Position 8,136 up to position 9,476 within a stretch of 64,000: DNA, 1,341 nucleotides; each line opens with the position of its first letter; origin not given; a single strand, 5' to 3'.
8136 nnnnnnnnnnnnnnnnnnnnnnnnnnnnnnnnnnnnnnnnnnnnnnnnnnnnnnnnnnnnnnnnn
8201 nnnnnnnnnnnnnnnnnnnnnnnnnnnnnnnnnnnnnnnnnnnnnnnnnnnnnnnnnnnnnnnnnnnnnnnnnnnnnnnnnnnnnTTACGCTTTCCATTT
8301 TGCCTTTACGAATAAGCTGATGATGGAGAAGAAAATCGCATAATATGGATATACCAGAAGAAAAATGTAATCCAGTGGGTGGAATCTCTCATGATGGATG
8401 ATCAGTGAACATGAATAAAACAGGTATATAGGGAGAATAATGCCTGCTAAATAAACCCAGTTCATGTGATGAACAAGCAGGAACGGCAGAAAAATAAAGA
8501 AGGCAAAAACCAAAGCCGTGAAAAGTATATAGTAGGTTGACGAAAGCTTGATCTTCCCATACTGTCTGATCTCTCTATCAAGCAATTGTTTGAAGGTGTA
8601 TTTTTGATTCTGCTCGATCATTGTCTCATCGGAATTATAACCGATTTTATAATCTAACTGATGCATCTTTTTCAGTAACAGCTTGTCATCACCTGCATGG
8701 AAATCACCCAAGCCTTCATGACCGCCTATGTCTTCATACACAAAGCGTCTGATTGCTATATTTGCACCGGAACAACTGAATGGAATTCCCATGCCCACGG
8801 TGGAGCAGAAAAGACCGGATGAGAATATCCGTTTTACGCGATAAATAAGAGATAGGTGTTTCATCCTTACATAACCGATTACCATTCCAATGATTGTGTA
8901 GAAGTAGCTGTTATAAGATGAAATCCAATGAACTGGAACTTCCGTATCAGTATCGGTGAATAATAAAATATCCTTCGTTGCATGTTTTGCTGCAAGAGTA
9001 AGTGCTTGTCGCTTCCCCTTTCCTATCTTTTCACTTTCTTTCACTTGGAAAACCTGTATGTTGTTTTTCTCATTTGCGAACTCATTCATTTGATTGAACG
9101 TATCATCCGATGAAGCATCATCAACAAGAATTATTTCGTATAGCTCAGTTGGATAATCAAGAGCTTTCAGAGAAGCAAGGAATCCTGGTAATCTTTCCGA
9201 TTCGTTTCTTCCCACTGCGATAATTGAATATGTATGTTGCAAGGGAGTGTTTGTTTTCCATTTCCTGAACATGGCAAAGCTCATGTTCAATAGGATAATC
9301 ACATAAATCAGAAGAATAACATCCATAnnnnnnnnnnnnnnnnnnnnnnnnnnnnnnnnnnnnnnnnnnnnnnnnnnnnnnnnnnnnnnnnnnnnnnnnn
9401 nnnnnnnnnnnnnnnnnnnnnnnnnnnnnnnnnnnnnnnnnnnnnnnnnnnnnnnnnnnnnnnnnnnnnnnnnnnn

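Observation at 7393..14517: Candidate undescribed envelope glycoconjugate module: membrane GT2, flippase-like protein, Wzi-like barrel, AMIN-HTH regulator, lytic transglycosylase, TPR protein and soluble M48-TerB peptidase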

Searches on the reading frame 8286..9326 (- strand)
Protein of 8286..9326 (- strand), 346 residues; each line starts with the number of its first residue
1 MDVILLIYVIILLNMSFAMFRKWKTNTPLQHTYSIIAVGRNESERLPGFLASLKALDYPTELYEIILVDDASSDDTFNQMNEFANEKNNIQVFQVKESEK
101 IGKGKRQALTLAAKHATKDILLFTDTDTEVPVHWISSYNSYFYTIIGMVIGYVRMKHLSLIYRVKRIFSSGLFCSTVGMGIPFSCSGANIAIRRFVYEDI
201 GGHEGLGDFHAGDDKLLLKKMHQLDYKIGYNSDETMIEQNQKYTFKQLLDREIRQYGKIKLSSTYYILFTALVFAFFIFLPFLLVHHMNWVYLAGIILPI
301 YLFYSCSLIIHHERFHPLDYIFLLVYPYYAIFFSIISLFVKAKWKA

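Call 4: search_protein_families(library=pfam, proteins=[window:8286-9326:-], max_evalue=0.1)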
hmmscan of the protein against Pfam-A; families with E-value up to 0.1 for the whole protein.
window:8286-9326:- (346 aa): 7 families
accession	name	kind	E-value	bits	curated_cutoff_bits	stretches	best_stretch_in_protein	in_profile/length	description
PF00535.33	Glycos_transf_2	-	7.4e-16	59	23.3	1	34-137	1-98/168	Glycosyl transferase family 2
PF13641.12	Glyco_tranf_2_3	-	4.7e-11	43.6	27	1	34-256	4-228/230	Glycosyltransferase like family 2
PF13632.12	Glyco_trans_2_3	-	1.1e-06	29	27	1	123-304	4-194/198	Glycosyl transferase family group 2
PF13506.12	Glyco_transf_21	-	2.6e-05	24.2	21.7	1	95-254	8-171/174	Glycosyl transferase family 21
PF10111.15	Glyco_tranf_2_2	-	0.00028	20.9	27.3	1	58-128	26-92/276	Glycosyltransferase like family 2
PF13704.12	Glyco_tranf_2_4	-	0.00036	21.4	27.5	1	40-127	1-81/98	Glycosyl transferase family 2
PF02358.22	Trehalose_PPase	-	0.055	13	27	1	65-105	188-228/235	Trehalose-phosphatase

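Call 5: search_protein_families(library=ncbifam, proteins=[window:8286-9326:-], max_evalue=0.1)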
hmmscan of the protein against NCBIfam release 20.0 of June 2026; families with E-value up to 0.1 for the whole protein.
window:8286-9326:- (346 aa): 25 families
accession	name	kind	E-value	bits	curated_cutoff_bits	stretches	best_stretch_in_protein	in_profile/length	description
TIGR03965.1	mycofact_glyco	equivalog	2.7e-12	46.3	280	1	30-150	73-188/467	mycofactocin biosynthesis glycosyltransferase MftF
TIGR03472.1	HpnI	equivalog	2.8e-12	46.1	310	1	49-297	59-308/373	bacteriohopanetetrol glucosamine biosynthesis glycosyltransferase HpnI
TIGR03937.1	PgaC_IcaA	equivalog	2.9e-11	43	422.3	1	26-231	40-243/407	poly-beta-1,6-N-acetyl-D-glucosamine synthase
TIGR04283.1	glyco_like_mftF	equivalog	3.4e-11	43.2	182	1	34-144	2-98/221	TIGR04283 family arsenosugar biosynthesis glycosyltransferase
NF041875.1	EPS_EpsD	equivalog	6.9e-11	42.1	370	1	34-142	2-104/325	exopolysaccharide biosynthesis glycosyltransferase EpsD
TIGR03469.1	HpnB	hypoth_equivalog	6.1e-09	35.4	379.25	1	35-129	48-147/386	hopene-associated glycosyltransferase HpnB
NF041865.1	EpsU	equivalog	6.5e-08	32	700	1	24-139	32-144/394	exopolysaccharide biosynthesis GT2 family glycosyltransferase EpsU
TIGR03111.1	glyc2_xrt_Gpos1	hypoth_equivalog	3.3e-07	29.5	363.95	1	8-128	28-142/439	TIGR03111 family XrtG-associated glycosyltransferase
NF047588.1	GlcsyltransPgfSStrep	equivalog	5.3e-07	29.1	500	1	60-141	32-109/308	glycosyltransferase PgfS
NF007986.1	PRK10714.1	equivalog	1.4e-06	27.5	529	1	34-135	9-108/316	undecaprenyl-phosphate 4-deoxy-4-formamido-L-arabinose transferase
NF038302.1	EPS_HpsE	equivalog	3.8e-06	26.1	300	1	41-139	11-108/307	hormogonium polysaccharide biosynthesis glycosyltransferase HpsE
NF007482.0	PRK10073.1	equivalog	2.1e-05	23.7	423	1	32-130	7-98/334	glycosyltransferase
NF047683.1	TeichurnBiosyTuaG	equivalog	3.7e-05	23.5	400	1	30-127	5-96/252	teichuronic acid biosynthesis protein TuaG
TIGR04242.1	nodulat_NodC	equivalog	0.00014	21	550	1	35-138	53-152/395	chitooligosaccharide synthase NodC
NF045692.1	OglycostaseCruG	equivalog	0.00015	20.8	600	1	31-109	41-117/386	2'-O-glycosyltransferase CruG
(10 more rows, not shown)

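Call 26: search_solved_structures(query=window:8286-9326:-, max_evalue=0.01)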
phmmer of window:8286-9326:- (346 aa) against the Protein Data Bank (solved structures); distinct sequences matched with E-value up to 0.01: 16.
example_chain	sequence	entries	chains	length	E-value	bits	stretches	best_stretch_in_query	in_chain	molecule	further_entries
6yv7_B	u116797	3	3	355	2.3e-08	37.5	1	34-131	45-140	Glycosyl transferase, family 2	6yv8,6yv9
6yv7_A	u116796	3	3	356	2.3e-08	37.5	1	34-131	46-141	Glycosyl transferase, family 2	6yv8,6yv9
8bz8_A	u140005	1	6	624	1.3e-06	31.7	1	36-139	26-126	Glycosyltransferase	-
8bz4_A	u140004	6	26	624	1.3e-06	31.7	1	36-139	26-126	Glycosyltransferase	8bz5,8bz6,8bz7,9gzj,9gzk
5tze_C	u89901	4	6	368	1.8e-06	31.3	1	33-130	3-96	Glycosyl transferase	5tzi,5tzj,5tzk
5tz8_A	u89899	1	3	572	3e-06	30.6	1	33-130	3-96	Glycosyl transferase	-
9hwj_A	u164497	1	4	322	0.00013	25.1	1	34-135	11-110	Undecaprenyl-phosphate 4-deoxy-4-formamido-L-arabinose transferase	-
5eke_A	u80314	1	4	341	0.00019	24.6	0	34-134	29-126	Uncharacterized glycosyltransferase sll0501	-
5ekp_C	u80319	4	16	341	0.0012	22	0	34-135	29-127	Uncharacterized glycosyltransferase sll0501 | Glycosyltransferase sll0501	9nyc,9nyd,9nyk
9nye_A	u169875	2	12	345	0.0013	21.9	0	34-135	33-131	Glycosyltransferase sll0501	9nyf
6p61_A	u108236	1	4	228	0.0018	21.4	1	32-140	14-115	Glycosyltransferase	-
8vh7_A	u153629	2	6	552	0.0038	20.3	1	32-127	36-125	Heparosan synthase B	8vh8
8viw_A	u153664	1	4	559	0.0038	20.3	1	32-127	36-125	Heparosan synthase B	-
6s22_A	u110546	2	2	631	0.0039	20.3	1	21-136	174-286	Polypeptide N-acetylgalactosaminyltransferase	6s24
9bhc_C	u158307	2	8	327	0.0084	19.2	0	34-136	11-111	Undecaprenyl-phosphate 4-deoxy-4-formamido-L-arabinose transferase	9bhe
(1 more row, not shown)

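Call 53: find_homologous_proteins(query=window:8286-9326:-, max_evalue=0.00001)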
Query window:8286-9326:- (346 aa): 54 proteins with E <= 0.00001 among 3110 candidates.
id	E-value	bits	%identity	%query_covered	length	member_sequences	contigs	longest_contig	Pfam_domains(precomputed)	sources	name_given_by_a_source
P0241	1.2e-229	780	100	100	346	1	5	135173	PF13632.13,PF13506.14,PF13641.13,PF00535.33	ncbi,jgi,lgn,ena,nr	ncbi:MAG TPA: glycosyltransferase [Candidatus Cloacimonadota bacterium]|nr:glycosyltransferase [Cand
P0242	1.1e-138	481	62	100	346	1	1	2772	PF13632.13,PF13506.14,PF13641.13,PF00535.33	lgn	-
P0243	1.5e-116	408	57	95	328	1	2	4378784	PF13632.13,PF13506.14,PF13641.13,PF00535.33,PF13704.14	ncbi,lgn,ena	-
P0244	6.0e-115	403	55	95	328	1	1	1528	PF10111.15,PF13506.14,PF13641.13,PF00535.33,PF13704.14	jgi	-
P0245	8.6e-76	274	39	99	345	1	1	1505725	PF10111.15,PF13506.14,PF13641.13,PF00535.33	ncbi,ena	-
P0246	8.7e-73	264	38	100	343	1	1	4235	PF10111.15,PF13506.14,PF13641.13,PF00535.33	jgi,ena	-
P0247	1.1e-69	254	37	100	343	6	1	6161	PF13632.13,PF10111.15,PF13506.14,PF13641.13,PF00535.33,PF13704.14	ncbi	-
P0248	2.2e-69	253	42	91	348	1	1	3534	PF13632.13,PF13506.14,PF13641.13,PF00535.33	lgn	-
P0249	7.3e-68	248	40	94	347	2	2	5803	PF13506.14,PF13641.13,PF00535.33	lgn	-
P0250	2.5e-67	246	42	89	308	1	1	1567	PF13632.13,PF13506.14,PF13641.13,PF00535.33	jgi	-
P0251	1.2e-66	244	39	100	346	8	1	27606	PF13632.13,PF10111.15,PF13506.14,PF13641.13,PF00535.33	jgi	-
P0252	1.5e-66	244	36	100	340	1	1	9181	PF13632.13,PF10111.15,PF13506.14,PF13641.13,PF00535.33,PF13704.14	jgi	-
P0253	1.5e-65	240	37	100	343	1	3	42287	PF13632.13,PF10111.15,PF13506.14,PF13641.13,PF00535.33,PF13704.14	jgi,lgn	jgi:cellulose synthase/poly-beta-1,6-N-acetylglucosamine synthase-like glycosyltransferase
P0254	6.4e-65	238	37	94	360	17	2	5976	PF13632.13,PF10111.15,PF13506.14,PF13641.13,PF00535.33,PF13704.14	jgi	-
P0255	7.6e-64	235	36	99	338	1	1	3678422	PF10111.15,PF13506.14,PF13641.13,PF00535.33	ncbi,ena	-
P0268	8.7e-25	106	27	97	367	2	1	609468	PF13632.13,PF10111.15,PF13506.14,PF13641.13,PF00535.33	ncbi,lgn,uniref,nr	ncbi:glycosyltransferase [Flavobacterium sp. MAH-1]|uniref:Glycosyltransferase n=1 Tax=Flavobacteriu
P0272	2.3e-23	102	27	94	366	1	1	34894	PF13632.13,PF10111.15,PF13506.14,PF13641.13,PF00535.33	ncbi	-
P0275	5.2e-22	97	27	76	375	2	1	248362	PF13632.13,PF13506.14,PF13641.13,PF00535.33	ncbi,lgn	-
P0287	4.4e-13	68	29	67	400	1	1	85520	PF13632.13,PF13506.14,PF13641.13,PF00535.33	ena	-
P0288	6.6e-13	67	26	80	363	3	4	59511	PF13632.13,PF10111.15,PF13506.14,PF13641.13,PF00535.33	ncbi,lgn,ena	-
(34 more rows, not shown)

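Call 54: find_encoding_contigs(protein=P0268, flank=6000, max_places=2)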
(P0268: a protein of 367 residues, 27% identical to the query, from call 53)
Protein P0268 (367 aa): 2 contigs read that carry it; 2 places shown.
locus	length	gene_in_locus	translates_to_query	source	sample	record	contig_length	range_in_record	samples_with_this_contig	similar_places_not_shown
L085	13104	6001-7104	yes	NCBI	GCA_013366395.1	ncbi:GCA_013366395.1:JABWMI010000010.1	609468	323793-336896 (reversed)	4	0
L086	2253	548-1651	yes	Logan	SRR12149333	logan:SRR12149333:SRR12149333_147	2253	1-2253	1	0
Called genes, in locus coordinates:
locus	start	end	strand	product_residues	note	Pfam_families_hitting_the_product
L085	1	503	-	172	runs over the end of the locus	PF00885:DMRL_synthase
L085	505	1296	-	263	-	PF25062:ARM_TT21_N (faint), PF13432:TPR_16 (faint), PF00515:TPR_1 (faint), PF07719:TPR_2 (faint), PF13174:TPR_6 (faint), PF13424:TPR_12 (faint), PF13181:TPR_8 (faint)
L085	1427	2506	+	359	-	PF02463:SMC_N, PF13175:AAA_15, PF13476:AAA_23, PF13514:AAA_27, PF13555:AAA_29 (weak), PF13304:AAA_21 (faint)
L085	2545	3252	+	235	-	PF00581:Rhodanese, PF00578:AhpC-TSA (faint), PF00085:Thioredoxin, PF08534:Redoxin (weak), PF13098:Thioredoxin_2, PF13905:Thioredoxin_8 (weak)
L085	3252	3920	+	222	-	PF09365:DUF2461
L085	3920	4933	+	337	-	PF01565:FAD_binding_4, PF02873:MurB_C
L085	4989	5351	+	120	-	-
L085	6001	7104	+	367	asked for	PF13506:Glyco_transf_21, PF00535:Glycos_transf_2, PF10111:Glyco_tranf_2_2, PF13641:Glyco_tranf_2_3, PF13632:Glyco_trans_2_3 (weak)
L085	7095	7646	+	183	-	PF04542:Sigma70_r2, PF08281:Sigma70_r4_2, PF04545:Sigma70_r4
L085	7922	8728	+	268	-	PF28545:1TM_TonB_rel, PF03544:TonB_C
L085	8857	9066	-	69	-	PF03831:YjdM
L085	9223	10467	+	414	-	PF00083:Sugar_tr, PF07690:MFS_1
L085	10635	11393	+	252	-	PF03741:TerC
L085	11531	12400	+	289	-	PF04055:Radical_SAM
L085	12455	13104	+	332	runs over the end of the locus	PF00044:Gp_dh_N, PF02800:Gp_dh_C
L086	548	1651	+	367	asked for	PF13506:Glyco_transf_21, PF00535:Glycos_transf_2, PF10111:Glyco_tranf_2_2, PF13641:Glyco_tranf_2_3, PF13632:Glyco_trans_2_3 (weak)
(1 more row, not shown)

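Call 55: find_encoding_contigs(protein=P0275, flank=6000, max_places=2)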
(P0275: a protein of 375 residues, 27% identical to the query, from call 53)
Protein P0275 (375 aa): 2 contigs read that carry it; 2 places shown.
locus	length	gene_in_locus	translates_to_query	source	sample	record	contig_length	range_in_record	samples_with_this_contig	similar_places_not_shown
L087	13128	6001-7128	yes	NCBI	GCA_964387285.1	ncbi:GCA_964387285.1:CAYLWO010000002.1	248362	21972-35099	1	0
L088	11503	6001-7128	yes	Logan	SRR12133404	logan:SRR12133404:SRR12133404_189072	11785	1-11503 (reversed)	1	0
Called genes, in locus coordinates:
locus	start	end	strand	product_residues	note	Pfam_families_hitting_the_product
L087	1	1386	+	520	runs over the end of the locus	PF14052:Caps_assemb_Wzi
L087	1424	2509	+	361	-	PF13506:Glyco_transf_21, PF00535:Glycos_transf_2, PF10111:Glyco_tranf_2_2 (weak), PF13641:Glyco_tranf_2_3, PF13632:Glyco_trans_2_3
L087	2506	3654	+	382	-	PF13506:Glyco_transf_21, PF00535:Glycos_transf_2, PF10111:Glyco_tranf_2_2 (faint), PF13641:Glyco_tranf_2_3, PF13632:Glyco_trans_2_3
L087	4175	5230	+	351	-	PF04055:Radical_SAM (weak)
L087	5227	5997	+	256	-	PF11306:DUF3108 (weak)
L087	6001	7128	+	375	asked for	PF13506:Glyco_transf_21, PF13641:Glyco_tranf_2_3, PF00535:Glycos_transf_2, PF13632:Glyco_trans_2_3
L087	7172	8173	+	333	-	PF04055:Radical_SAM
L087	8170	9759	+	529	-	-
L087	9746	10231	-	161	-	PF01424:R3H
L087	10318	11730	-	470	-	PF01225:Mur_ligase, PF08245:Mur_ligase_M, PF02875:Mur_ligase_C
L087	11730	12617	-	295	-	PF13413:HTH_25, PF13464:RodZ_C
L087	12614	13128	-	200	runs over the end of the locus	PF02545:Maf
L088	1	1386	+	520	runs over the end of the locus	PF14052:Caps_assemb_Wzi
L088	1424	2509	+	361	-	PF13506:Glyco_transf_21, PF00535:Glycos_transf_2, PF10111:Glyco_tranf_2_2 (weak), PF13641:Glyco_tranf_2_3, PF13632:Glyco_trans_2_3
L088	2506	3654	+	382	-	PF13506:Glyco_transf_21, PF00535:Glycos_transf_2, PF10111:Glyco_tranf_2_2 (faint), PF13641:Glyco_tranf_2_3, PF13632:Glyco_trans_2_3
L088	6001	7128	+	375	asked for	PF13506:Glyco_transf_21, PF13641:Glyco_tranf_2_3, PF00535:Glycos_transf_2, PF13632:Glyco_trans_2_3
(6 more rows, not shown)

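Call 56: find_encoding_contigs(protein=P0288, flank=6000, max_places=2)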
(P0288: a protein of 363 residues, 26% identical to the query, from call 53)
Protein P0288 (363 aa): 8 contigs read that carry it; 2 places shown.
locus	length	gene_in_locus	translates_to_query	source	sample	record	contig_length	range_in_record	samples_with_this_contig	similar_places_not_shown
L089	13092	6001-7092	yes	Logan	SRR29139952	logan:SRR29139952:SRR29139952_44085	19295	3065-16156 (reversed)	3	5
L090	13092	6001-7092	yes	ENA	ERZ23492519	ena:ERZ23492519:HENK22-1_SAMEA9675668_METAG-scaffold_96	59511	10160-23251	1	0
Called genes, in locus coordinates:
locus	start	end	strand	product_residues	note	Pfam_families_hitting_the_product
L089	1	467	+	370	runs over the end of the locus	PF00266:Aminotran_5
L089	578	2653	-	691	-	PF27052:Lysyl_endopep_N (faint), PF13365:Trypsin_2, PF00404:Dockerin_1 (weak)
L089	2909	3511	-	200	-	PF02245:Pur_DNA_glyco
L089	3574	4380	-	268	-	PF03807:F420_oxidored, PF14748:P5CR_dimer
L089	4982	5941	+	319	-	PF00291:PALP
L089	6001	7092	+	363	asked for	PF13506:Glyco_transf_21, PF00535:Glycos_transf_2, PF10111:Glyco_tranf_2_2 (weak), PF13641:Glyco_tranf_2_3, PF13632:Glyco_trans_2_3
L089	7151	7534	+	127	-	-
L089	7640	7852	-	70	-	-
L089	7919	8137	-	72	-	-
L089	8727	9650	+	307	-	PF00326:Peptidase_S9 (faint), PF20434:BD-FAE (faint)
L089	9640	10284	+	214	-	PF00753:Lactamase_B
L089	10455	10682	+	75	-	-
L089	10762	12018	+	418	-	PF01103:Omp85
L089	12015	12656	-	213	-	PF02660:G3P_acyltransf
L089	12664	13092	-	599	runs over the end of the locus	PF02734:Dak2, PF21645:FakA-like_M, PF02645:DegV, PF13684:FakA-like_C (weak)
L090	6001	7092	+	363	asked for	PF13506:Glyco_transf_21, PF00535:Glycos_transf_2, PF10111:Glyco_tranf_2_2 (weak), PF13641:Glyco_tranf_2_3, PF13632:Glyco_trans_2_3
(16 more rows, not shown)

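Call 57: find_encoding_contigs(protein=P0275, flank=10000, max_places=1)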
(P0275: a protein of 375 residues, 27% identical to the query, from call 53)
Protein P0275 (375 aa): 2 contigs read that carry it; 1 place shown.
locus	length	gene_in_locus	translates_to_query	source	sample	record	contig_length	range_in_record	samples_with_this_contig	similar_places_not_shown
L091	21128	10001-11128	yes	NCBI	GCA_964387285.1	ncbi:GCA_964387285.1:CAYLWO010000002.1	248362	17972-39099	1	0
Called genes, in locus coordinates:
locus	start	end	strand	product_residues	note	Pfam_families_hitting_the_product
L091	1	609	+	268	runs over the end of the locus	PF03848:TehB, PF13489:Methyltransf_23, PF02353:CMAS (faint), PF05175:MTS (weak), PF13847:Methyltransf_31, PF08241:Methyltransf_11, PF08242:Methyltransf_12, PF13649:Methyltransf_25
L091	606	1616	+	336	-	PF04055:Radical_SAM, PF13186:SPASM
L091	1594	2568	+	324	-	PF03706:LPG_synthase_TM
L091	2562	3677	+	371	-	PF13506:Glyco_transf_21, PF13641:Glyco_tranf_2_3, PF00535:Glycos_transf_2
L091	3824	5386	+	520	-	PF14052:Caps_assemb_Wzi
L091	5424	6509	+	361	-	PF13506:Glyco_transf_21, PF00535:Glycos_transf_2, PF10111:Glyco_tranf_2_2 (weak), PF13641:Glyco_tranf_2_3, PF13632:Glyco_trans_2_3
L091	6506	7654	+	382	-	PF13506:Glyco_transf_21, PF00535:Glycos_transf_2, PF10111:Glyco_tranf_2_2 (faint), PF13641:Glyco_tranf_2_3, PF13632:Glyco_trans_2_3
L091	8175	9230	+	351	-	PF04055:Radical_SAM (weak)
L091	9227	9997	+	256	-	PF11306:DUF3108 (weak)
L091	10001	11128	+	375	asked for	PF13506:Glyco_transf_21, PF13641:Glyco_tranf_2_3, PF00535:Glycos_transf_2, PF13632:Glyco_trans_2_3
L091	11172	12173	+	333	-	PF04055:Radical_SAM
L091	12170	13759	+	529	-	-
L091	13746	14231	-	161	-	PF01424:R3H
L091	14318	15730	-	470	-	PF01225:Mur_ligase, PF08245:Mur_ligase_M, PF02875:Mur_ligase_C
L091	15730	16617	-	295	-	PF13413:HTH_25, PF13464:RodZ_C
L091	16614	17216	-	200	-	PF02545:Maf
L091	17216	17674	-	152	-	PF02580:Tyr_Deacylase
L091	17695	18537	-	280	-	PF01040:UbiA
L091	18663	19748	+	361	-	PF01208:URO-D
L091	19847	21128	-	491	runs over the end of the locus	PF20094:GWxTD_dom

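Call 59: search_protein_families(library=pfam, proteins=[L091:3824-5386:+], max_evalue=0.01)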
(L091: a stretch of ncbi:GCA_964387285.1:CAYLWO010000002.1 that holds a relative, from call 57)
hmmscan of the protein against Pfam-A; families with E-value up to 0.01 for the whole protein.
L091:3824-5386:+ (520 aa): 1 family
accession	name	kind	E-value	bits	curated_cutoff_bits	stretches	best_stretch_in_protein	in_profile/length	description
PF14052.12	Caps_assemb_Wzi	-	2.3e-19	70.1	30.1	1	207-506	76-388/392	Capsule assembly protein Wzi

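Call 68: predict_structure(alignment_id=A4)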
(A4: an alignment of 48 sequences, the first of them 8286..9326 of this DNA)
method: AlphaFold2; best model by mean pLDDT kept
length: 346 residues; sequences in the alignment: 48
mean_pLDDT: 92.9   pTM: 0.90
mean pLDDT of the five models: 92.9, 92.5, 92.3, 92.1, 91.4
residues with pLDDT >= 90: 272; 70-90: 67; 50-70: 6; < 50: 1
segments of 3 or more residues with pLDDT < 50: none
pLDDT, mean of each block of 10 residues (from residue 1): 90 96 92 97 96 98 98 96 97 88 83 98 97 97 92 93 94 96 93 97 86 90 95 96 90 89 87 90 87 92 98 97 93 93 72
secondary structure, 60 per line:
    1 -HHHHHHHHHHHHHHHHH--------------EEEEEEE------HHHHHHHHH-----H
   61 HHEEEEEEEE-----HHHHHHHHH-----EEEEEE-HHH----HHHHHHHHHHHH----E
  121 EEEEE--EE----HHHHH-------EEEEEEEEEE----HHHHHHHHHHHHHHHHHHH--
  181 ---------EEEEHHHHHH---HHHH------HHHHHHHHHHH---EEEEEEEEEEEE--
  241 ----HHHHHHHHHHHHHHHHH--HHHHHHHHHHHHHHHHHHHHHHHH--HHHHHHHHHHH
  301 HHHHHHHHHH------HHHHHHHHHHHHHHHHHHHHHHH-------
elements in order: H2-18 E33-39 H46-54 E63-70 H76-84 E90-95 H104-115 E120-125 H134-138 E146-155 H160-178 E190-193 H194-199 H203-206 H213-223 E227-238 H245-261 H264-287 H290-310 H317-339
